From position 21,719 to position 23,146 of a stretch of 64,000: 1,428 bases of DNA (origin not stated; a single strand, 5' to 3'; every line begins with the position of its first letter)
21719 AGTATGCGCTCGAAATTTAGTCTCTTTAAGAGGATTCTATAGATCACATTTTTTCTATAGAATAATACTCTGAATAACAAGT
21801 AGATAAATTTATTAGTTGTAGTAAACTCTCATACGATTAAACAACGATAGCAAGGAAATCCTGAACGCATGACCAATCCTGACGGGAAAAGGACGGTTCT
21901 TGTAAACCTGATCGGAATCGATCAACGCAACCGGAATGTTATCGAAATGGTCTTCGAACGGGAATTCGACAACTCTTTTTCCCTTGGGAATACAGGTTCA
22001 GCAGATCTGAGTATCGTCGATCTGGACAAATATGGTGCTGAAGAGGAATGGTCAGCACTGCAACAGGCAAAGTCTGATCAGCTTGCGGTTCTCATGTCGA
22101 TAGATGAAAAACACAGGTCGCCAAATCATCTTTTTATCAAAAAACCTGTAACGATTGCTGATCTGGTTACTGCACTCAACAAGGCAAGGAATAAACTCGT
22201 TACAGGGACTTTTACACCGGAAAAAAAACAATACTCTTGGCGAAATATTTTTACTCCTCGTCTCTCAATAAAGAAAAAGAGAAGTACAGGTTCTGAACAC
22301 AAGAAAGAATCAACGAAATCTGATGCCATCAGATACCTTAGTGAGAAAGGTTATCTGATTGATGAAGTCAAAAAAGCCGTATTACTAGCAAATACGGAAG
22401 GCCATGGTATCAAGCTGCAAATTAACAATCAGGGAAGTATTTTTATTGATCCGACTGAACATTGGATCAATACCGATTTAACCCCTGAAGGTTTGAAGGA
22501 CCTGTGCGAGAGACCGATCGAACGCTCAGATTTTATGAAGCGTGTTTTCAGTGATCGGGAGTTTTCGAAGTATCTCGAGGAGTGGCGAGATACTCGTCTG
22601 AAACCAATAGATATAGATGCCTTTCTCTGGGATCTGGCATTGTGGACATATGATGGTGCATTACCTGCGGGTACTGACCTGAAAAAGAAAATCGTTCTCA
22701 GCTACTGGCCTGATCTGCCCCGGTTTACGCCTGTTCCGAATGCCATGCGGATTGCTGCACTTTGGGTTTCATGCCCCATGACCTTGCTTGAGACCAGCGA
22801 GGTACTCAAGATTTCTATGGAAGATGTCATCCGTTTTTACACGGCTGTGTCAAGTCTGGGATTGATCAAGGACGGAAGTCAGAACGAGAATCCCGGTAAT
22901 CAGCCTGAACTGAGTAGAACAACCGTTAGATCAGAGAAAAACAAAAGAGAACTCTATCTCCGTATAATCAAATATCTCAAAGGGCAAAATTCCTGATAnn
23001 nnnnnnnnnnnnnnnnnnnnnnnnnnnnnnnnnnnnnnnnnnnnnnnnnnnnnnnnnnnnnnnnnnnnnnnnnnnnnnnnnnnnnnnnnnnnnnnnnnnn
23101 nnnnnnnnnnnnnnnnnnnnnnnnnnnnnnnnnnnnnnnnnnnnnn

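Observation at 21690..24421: Uncharacterised three-gene module: receiver-domain protein + P-loop small-GTPase-like protein + Roadblock/LC7 protein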

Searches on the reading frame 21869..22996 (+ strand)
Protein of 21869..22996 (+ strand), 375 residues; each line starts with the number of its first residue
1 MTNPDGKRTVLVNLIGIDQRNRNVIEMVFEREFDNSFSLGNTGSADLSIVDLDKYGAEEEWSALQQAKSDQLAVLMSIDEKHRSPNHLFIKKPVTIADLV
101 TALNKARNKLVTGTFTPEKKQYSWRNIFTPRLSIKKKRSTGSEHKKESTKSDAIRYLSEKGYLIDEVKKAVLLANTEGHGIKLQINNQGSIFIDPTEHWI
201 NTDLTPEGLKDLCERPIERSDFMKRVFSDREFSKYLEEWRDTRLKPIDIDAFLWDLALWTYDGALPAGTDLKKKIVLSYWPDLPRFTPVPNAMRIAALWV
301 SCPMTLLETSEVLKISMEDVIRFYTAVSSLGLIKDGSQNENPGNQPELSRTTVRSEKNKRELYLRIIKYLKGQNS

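Call 3: search_protein_families(library=pfam, proteins=[window:21869-22996:+], max_evalue=1)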
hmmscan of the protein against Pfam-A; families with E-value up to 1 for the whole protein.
window:21869-22996:+ (375 aa): 0 families

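Call 4: search_protein_families(library=ncbifam, proteins=[window:21869-22996:+], max_evalue=1)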
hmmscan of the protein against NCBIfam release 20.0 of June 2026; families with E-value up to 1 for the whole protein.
window:21869-22996:+ (375 aa): 1 family
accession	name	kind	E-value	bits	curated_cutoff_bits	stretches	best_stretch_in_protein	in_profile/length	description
NF001065.0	PRK00117.5-5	equivalog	0.2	11.9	175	1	138-180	109-147/149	recombination regulator RecX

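Call 6: find_homologous_proteins(query=window:21869-22993:+, max_evalue=0.001)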
Query window:21869-22993:+ (375 aa): 14 proteins with E <= 0.001 among 2267 candidates.
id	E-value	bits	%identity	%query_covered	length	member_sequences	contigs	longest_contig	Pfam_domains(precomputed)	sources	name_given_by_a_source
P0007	1.3e-249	845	100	100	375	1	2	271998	-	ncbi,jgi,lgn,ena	-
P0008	1.5e-145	503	60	98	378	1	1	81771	-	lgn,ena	-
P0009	1.2e-139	483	58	100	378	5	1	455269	-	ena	-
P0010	3.6e-138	479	57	100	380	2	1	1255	-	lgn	-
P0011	1.6e-137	476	57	100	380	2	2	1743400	-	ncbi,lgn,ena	-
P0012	2.8e-136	472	56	100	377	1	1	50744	-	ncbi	ncbi:MAG: hypothetical protein AB8D52_01045 [Gammaproteobacteria bacterium]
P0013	5.1e-136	471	57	100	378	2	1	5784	-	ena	-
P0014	3.6e-132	459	55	99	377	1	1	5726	-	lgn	-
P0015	1.6e-131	457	54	100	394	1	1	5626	-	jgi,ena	-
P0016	5.9e-131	455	53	100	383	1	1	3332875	-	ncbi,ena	-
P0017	1.1e-125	437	53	100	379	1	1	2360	-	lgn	-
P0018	2.4e-124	433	53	100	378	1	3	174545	-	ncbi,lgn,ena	-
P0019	2.1e-96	341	45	97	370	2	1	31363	-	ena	-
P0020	1.8e-78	282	42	98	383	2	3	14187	-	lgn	-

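Call 10: find_encoding_contigs(protein=P0011, flank=6000, max_places=2)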
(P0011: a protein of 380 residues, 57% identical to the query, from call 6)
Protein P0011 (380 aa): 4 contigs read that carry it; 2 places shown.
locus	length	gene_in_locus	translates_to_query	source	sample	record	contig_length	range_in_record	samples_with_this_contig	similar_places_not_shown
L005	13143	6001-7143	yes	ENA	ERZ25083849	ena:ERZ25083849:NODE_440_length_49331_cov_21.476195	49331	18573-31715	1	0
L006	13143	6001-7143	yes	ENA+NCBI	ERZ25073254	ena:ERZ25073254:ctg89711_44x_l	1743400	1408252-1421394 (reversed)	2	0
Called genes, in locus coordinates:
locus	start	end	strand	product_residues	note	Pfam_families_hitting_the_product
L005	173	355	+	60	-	-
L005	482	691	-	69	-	-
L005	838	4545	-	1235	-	PF02574:S-methyl_trans, PF00809:Pterin_bind, PF02607:B12-binding_2, PF02310:B12-binding, PF02965:Met_synt_B12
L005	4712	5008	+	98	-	PF01022:HTH_5, PF12802:MarR_2 (weak), PF12840:HTH_20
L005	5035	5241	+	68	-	PF11127:YgaP-like_TM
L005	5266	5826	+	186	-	PF11845:Tll0287-like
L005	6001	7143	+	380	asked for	-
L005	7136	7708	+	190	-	-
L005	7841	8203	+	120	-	PF03259:Robl_LC7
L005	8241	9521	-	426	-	PF07992:Pyr_redox_2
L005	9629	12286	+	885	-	PF03176:MMPL, PF02460:Patched, PF12349:Sterol-sensing (weak), PF03176:MMPL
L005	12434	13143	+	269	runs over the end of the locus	PF07044:DUF1329 (faint), PF17131:TP_0789-like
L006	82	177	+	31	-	-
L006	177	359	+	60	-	-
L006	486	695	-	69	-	-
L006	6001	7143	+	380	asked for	-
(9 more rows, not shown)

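Call 11: find_encoding_contigs(protein=P0016, flank=6000, max_places=2)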
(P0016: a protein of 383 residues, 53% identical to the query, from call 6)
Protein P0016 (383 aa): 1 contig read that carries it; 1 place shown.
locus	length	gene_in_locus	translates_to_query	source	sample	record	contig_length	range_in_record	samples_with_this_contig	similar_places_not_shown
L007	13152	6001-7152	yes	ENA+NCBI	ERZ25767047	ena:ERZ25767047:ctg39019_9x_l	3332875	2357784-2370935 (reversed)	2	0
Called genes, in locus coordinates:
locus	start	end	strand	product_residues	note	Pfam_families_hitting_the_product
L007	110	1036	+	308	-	-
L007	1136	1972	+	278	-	PF18421:Peptidase_M23_N, PF01551:Peptidase_M23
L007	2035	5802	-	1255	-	PF02574:S-methyl_trans, PF00809:Pterin_bind, PF02607:B12-binding_2, PF02310:B12-binding, PF02965:Met_synt_B12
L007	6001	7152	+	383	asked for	-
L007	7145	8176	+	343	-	-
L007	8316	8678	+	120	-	PF03259:Robl_LC7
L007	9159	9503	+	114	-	-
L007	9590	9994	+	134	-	-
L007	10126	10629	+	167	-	PF24740:DUF7691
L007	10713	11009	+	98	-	PF24693:DUF7660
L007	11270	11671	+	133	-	-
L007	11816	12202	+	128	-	-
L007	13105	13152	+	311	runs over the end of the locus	PF00350:Dynamin_N (faint), PF03193:RsgA_GTPase (weak), PF02421:FeoB_N, PF01926:MMR_HSR1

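Call 12: find_encoding_contigs(protein=P0019, flank=6000, max_places=2)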
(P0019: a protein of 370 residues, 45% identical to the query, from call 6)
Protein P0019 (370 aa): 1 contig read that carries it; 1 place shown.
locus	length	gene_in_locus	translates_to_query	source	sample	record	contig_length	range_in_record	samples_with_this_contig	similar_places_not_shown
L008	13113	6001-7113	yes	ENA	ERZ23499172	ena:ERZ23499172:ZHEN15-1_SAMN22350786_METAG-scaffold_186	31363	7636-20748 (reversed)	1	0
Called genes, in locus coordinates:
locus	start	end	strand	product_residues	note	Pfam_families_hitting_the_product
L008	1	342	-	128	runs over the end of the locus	PF12616:DUF3775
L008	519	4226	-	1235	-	PF02574:S-methyl_trans, PF00809:Pterin_bind, PF02607:B12-binding_2, PF02310:B12-binding, PF02965:Met_synt_B12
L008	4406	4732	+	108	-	PF12802:MarR_2, PF12840:HTH_20, PF01022:HTH_5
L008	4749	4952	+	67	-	PF11127:YgaP-like_TM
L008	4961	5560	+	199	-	PF11845:Tll0287-like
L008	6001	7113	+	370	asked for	-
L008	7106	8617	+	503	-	PF00069:Pkinase, PF07714:PK_Tyr_Ser-Thr (weak), PF03029:ATP_bind_1 (faint)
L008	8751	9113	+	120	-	PF03259:Robl_LC7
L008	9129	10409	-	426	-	PF07992:Pyr_redox_2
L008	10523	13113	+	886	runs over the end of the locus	PF03176:MMPL, PF02460:Patched, PF12349:Sterol-sensing, PF03176:MMPL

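Call 13: find_encoding_contigs(protein=P0020, flank=6000, max_places=2)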
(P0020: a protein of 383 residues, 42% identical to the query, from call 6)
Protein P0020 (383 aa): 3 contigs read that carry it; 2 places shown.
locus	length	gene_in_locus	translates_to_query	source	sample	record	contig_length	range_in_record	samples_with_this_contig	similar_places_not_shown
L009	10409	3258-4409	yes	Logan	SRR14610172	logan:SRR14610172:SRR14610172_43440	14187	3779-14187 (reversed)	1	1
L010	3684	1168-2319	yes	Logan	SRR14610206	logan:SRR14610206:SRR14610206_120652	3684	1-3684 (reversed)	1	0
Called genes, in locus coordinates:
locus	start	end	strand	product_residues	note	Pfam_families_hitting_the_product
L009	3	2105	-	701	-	?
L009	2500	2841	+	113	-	PF01022:HTH_5, PF01638:HxlR (weak), PF12802:MarR_2, PF12840:HTH_20, PF13412:HTH_24 (weak)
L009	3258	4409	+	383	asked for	-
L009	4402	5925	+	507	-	PF07714:PK_Tyr_Ser-Thr (faint), PF00069:Pkinase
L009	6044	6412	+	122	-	PF03259:Robl_LC7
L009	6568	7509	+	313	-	PF00126:HTH_1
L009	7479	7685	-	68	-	-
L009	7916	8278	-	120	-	PF08888:HopJ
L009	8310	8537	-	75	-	PF12843:QSregVF_b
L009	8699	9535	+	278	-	PF00072:Response_reg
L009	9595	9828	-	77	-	PF10982:DUF2789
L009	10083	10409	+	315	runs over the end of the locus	PF00226:DnaJ, PF01556:DnaJ_C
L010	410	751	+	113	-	PF01022:HTH_5, PF01638:HxlR (weak), PF12802:MarR_2, PF12840:HTH_20, PF13412:HTH_24 (weak)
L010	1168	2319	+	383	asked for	-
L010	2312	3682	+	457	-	?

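Call 28: list_cluster_members(proteins=[window:21869-22993:+, window:22999-23955:+, window:24059-24418:+, P0002, P0011, P0016])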
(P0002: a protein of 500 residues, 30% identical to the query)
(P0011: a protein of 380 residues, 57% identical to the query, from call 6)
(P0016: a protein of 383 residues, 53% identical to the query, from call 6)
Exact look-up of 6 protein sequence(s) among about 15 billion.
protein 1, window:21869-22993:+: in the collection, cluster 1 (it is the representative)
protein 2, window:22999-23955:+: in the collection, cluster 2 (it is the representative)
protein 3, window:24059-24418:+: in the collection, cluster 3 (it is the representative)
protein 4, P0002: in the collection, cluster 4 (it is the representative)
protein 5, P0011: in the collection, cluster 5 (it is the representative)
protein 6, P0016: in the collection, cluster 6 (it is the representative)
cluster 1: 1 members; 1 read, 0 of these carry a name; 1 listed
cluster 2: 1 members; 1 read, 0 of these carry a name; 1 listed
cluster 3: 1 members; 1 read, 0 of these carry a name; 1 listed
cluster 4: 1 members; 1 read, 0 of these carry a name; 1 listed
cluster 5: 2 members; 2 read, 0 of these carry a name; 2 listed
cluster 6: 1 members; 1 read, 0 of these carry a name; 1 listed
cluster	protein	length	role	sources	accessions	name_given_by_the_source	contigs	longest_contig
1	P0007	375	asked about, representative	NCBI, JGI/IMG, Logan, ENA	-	-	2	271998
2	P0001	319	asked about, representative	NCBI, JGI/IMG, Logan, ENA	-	-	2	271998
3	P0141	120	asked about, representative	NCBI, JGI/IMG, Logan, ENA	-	-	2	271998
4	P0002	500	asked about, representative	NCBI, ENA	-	-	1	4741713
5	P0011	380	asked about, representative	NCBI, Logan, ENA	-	-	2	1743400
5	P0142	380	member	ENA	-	-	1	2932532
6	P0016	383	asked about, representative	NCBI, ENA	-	-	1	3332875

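Call 29: predict_structure(alignment_id=A2)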
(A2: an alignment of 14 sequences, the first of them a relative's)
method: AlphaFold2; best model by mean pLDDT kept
length: 375 residues; sequences in the alignment: 14
mean_pLDDT: 71.6   pTM: 0.48
mean pLDDT of the five models: 71.6, 70.4, 67.3, 60.4, 50.2
residues with pLDDT >= 90: 55; 70-90: 201; 50-70: 49; < 50: 70
segments of 3 or more residues with pLDDT < 50: 1-6, 114-152, 336-355, 373-375
pLDDT, mean of each block of 10 residues (from residue 1): 53 86 80 77 84 86 85 90 85 86 85 43 23 23 26 74 90 83 87 82 83 84 79 55 68 88 87 80 65 87 89 91 89 55 27 46 63 46
secondary structure, 60 per line:
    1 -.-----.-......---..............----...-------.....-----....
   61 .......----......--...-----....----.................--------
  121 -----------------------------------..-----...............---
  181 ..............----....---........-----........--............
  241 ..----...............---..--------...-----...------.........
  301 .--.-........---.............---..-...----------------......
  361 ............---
elements in order: E10-15 H19-32 E37-39 E47-51 H57-67 E72-77 E88-91 H96-112 H163-177 E181-185 E189-194 E199-202 H206-213 E222-226 H229-242 H249-261 E275-277 H292-301 H306-313 H317-329 H355-372
